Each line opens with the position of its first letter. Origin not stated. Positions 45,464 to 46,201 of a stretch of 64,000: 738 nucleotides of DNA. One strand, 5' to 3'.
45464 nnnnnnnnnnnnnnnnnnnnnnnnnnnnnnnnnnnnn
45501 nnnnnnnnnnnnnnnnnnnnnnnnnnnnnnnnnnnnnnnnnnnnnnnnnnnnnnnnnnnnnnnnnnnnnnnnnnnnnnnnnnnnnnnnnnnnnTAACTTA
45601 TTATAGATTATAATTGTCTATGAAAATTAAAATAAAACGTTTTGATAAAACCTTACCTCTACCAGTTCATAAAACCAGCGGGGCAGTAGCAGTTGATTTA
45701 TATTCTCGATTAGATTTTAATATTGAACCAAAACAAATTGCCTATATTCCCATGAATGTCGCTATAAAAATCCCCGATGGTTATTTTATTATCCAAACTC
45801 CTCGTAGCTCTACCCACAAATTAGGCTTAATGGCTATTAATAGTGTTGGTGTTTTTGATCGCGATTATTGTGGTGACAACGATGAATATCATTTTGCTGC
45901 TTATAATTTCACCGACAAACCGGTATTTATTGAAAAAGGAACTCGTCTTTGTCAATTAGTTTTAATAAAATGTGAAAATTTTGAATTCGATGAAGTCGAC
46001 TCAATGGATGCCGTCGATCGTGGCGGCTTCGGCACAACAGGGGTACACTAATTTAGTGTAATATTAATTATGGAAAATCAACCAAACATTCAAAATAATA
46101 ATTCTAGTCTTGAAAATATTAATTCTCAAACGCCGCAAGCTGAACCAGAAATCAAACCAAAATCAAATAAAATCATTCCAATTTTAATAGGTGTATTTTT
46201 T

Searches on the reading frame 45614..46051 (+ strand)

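Call 85: search_protein_families(library=pfam, proteins=[window:45614-46051:+], max_evalue=0.01)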
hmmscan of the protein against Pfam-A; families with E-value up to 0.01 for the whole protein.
window:45614-46051:+ (145 aa): 2 families
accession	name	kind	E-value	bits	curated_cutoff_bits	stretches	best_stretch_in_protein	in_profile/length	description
PF00692.24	dUTPase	-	1.6e-22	80.1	22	1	15-142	4-128/129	dUTPase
PF22769.1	DCD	-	7.6e-10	39.5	27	1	34-119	70-152/153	dCTP deaminase-like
